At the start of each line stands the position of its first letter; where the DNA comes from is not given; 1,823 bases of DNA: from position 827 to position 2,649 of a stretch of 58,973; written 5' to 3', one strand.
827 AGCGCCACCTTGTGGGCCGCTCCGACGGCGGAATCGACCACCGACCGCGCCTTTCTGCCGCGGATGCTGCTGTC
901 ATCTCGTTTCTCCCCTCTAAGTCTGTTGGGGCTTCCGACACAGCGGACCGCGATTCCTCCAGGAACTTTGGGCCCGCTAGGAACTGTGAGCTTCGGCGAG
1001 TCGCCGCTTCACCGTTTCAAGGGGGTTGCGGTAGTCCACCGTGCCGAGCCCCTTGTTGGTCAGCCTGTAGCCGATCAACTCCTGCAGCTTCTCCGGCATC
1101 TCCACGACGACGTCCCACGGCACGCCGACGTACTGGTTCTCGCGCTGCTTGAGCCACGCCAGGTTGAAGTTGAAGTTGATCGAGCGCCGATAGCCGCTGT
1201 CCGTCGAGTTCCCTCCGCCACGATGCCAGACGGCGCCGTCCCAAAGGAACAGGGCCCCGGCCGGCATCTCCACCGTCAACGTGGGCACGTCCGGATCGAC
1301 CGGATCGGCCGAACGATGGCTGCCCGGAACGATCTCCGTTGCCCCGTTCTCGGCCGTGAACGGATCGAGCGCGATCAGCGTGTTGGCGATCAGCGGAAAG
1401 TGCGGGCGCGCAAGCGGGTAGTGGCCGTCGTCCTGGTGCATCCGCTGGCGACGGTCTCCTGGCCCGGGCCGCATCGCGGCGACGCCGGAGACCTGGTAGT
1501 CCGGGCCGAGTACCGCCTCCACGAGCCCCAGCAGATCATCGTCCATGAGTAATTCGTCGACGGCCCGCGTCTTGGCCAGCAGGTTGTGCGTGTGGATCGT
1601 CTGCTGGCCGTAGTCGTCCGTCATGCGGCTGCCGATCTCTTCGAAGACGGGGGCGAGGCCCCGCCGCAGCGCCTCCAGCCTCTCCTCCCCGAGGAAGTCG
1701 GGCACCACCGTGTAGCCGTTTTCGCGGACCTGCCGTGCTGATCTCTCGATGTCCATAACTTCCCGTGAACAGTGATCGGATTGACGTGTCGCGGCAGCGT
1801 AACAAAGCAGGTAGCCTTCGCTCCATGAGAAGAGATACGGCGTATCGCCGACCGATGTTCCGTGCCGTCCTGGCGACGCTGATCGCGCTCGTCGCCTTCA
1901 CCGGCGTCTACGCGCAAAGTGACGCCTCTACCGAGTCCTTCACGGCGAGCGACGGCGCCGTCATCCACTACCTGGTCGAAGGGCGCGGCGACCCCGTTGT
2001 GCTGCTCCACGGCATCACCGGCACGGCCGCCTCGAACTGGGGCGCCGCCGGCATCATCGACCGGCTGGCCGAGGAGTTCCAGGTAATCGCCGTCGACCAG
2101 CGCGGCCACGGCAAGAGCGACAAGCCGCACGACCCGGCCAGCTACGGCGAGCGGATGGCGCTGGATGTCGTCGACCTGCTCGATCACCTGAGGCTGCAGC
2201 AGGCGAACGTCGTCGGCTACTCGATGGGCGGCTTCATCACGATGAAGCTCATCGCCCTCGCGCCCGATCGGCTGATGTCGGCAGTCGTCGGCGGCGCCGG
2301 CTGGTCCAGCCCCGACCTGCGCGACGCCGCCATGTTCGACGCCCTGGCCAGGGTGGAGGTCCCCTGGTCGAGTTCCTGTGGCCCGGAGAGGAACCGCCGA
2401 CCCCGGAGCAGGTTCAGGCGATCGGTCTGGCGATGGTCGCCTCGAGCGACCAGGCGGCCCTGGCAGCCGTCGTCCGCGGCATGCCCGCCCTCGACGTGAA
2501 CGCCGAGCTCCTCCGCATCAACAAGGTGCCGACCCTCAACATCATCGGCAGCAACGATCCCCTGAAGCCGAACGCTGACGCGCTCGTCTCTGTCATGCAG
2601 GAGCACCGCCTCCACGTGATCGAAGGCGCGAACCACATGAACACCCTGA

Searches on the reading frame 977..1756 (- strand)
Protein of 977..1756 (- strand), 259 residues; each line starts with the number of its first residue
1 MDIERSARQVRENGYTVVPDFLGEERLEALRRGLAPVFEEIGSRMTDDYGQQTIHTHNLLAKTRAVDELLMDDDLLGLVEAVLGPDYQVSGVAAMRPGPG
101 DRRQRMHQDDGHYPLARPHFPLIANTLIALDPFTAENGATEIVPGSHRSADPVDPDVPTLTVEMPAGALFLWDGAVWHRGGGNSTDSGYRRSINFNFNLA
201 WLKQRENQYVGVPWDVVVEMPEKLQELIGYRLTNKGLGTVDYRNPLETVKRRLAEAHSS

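Call 73: search_protein_families(library=pfam, proteins=[window:977-1756:-], max_evalue=0.0001)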
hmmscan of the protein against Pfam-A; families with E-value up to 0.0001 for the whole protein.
window:977-1756:- (259 aa): 1 family
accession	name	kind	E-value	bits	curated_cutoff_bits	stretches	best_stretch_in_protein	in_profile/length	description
PF05721.19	PhyH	-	1.3e-30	107.7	22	1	11-191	2-212/213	Phytanoyl-CoA dioxygenase (PhyH)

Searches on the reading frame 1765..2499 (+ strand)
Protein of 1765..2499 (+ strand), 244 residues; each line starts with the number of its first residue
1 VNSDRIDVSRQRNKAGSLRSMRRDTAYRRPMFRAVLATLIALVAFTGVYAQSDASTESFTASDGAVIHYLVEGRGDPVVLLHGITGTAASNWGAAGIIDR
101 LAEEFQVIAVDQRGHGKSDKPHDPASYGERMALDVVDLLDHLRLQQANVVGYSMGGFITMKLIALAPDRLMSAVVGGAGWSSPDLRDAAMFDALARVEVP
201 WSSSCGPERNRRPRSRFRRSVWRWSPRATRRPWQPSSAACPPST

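Call 73: search_protein_families(library=pfam, proteins=[window:1765-2499:+], max_evalue=0.0001)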
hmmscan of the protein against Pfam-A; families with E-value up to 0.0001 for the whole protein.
window:1765-2499:+ (244 aa): 3 families
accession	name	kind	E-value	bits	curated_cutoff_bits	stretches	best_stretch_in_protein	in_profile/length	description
PF00561.26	Abhydrolase_1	-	4e-24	86.1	25.8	1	77-193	2-111/245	alpha/beta hydrolase fold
PF12697.13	Abhydrolase_6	-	1.5e-16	62.2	26.3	1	78-234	1-152/217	Alpha/beta hydrolase family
PF12146.15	Hydrolase_4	-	1.5e-12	47.8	27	1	78-179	7-110/239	Serine aminopeptidase, S33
